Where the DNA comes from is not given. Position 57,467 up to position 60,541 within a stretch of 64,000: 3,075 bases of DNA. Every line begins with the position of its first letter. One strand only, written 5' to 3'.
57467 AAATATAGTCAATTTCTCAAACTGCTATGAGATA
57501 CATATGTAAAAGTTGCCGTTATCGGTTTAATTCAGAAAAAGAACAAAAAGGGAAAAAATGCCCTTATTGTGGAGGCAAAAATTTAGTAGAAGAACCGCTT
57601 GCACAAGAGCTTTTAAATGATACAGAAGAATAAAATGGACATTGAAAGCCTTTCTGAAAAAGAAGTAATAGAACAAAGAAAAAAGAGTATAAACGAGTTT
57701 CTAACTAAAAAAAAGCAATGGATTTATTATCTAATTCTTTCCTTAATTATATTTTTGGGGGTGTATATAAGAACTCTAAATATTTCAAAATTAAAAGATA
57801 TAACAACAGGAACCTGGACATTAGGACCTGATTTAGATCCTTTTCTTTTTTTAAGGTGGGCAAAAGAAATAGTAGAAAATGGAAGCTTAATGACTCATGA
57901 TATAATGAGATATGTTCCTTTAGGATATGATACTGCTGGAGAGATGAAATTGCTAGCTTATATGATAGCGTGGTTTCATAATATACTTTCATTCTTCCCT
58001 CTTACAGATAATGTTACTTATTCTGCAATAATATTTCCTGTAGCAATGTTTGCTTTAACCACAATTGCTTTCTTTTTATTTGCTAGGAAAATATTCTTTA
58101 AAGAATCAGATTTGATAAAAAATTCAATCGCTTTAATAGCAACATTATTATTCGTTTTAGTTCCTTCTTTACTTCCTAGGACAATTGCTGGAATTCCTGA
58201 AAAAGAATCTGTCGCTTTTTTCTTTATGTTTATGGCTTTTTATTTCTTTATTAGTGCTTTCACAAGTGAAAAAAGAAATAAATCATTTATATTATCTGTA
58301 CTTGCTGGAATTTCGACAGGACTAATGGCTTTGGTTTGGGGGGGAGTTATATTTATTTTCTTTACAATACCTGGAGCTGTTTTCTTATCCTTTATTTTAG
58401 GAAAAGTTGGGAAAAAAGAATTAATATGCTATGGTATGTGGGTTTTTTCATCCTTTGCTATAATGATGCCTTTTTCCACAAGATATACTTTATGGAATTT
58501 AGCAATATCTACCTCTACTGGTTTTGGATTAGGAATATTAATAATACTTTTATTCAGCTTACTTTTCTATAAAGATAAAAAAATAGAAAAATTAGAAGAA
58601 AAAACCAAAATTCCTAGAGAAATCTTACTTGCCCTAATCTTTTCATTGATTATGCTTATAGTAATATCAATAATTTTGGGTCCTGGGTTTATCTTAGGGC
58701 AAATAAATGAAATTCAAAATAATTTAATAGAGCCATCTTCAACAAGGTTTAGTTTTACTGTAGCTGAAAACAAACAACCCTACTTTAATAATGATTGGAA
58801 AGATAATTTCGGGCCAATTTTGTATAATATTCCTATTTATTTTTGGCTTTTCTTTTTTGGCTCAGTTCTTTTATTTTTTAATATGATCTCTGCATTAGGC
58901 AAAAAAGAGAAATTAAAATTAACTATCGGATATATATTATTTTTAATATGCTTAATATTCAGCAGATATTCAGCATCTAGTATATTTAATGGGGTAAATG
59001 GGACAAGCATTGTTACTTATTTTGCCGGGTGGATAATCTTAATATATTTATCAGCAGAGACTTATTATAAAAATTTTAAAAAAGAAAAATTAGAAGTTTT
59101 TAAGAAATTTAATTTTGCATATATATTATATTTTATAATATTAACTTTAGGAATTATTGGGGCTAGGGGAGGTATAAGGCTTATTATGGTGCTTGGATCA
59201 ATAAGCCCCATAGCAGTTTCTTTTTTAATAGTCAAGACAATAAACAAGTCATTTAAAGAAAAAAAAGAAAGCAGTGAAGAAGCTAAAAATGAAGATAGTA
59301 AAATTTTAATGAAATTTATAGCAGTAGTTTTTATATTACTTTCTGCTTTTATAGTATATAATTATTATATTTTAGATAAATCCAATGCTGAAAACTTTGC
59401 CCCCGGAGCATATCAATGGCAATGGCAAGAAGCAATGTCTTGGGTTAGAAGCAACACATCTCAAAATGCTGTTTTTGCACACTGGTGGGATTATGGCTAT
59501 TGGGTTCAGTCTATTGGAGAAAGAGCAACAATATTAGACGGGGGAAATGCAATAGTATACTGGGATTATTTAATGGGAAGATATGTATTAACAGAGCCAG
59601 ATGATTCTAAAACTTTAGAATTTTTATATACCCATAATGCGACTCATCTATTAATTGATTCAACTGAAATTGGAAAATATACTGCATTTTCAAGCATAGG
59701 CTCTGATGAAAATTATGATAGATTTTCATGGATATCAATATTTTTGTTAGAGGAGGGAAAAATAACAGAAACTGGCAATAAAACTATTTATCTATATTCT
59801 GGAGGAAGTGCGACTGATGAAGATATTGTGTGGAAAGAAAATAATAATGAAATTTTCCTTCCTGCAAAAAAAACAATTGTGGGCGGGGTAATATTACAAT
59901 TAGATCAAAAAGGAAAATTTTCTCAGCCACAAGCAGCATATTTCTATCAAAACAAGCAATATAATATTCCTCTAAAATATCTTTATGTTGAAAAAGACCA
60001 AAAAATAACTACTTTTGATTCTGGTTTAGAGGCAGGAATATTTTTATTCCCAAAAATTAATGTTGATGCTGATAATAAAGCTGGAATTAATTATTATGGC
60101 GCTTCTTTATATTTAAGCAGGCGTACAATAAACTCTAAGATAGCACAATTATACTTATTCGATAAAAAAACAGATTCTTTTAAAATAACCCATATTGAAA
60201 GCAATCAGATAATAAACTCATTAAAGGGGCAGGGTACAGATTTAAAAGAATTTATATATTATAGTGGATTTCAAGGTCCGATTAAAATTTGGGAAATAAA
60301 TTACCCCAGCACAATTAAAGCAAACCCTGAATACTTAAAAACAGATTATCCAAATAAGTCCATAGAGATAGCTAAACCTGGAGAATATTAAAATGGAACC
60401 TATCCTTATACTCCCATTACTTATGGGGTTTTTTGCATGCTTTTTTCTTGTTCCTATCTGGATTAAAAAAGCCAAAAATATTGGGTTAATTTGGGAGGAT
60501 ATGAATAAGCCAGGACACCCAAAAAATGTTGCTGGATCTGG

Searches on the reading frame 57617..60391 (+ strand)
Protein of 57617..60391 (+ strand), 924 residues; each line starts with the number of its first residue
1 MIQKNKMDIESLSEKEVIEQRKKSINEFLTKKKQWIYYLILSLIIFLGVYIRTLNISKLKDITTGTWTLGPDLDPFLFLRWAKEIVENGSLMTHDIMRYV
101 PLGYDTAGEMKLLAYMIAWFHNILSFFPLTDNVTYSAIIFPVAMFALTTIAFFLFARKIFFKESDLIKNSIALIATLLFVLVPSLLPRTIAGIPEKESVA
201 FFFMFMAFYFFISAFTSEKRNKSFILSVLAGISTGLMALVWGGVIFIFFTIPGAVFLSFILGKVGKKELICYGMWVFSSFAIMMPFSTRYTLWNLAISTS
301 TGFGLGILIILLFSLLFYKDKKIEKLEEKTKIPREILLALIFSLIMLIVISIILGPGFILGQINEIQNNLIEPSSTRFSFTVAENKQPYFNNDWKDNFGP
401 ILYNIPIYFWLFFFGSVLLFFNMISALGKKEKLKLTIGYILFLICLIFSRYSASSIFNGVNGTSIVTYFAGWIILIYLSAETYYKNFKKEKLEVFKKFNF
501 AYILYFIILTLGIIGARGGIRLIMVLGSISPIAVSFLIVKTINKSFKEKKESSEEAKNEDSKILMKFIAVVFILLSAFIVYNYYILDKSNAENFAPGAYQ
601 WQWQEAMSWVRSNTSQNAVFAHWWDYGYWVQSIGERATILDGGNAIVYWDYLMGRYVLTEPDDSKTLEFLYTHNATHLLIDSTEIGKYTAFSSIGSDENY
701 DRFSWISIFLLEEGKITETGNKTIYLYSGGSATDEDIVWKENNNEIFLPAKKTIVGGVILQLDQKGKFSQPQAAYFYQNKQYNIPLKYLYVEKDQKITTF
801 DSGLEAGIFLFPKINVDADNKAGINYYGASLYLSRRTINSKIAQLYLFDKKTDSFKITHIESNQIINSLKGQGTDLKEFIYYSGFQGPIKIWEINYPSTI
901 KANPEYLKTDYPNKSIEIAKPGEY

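Call 48: find_encoding_contigs(protein=window:57617-60391:+, flank=10000, max_places=1)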
Protein window:57617-60391:+ (924 aa): 2 contigs read that carry it; 1 place shown.
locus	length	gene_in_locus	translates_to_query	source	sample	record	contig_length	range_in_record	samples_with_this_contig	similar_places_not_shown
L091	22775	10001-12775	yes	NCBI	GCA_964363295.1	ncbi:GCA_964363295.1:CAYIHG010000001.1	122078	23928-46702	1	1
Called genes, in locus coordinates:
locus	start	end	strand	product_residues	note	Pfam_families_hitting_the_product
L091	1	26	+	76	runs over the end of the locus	PF00253:Ribosomal_S14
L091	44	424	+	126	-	PF00410:Ribosomal_S8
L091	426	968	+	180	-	PF00347:Ribosomal_L6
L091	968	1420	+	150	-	PF01655:Ribosomal_L32e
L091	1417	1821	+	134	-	PF01280:Ribosomal_L19e, PF25476:Ribosomal_L19e_C (weak)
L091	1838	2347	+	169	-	PF17144:Ribosomal_L5e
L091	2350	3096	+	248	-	PF00333:Ribosomal_S5, PF03719:Ribosomal_S5_C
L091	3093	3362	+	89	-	-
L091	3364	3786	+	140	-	PF00327:Ribosomal_L30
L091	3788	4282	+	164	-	PF00828:Ribosomal_L27A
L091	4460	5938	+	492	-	PF00344:SecY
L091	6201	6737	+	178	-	PF01956:EMC3_TMCO1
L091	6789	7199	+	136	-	PF02996:Prefoldin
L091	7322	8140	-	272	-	PF01008:IF-2B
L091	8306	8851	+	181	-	-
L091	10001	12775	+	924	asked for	PF02516:STT3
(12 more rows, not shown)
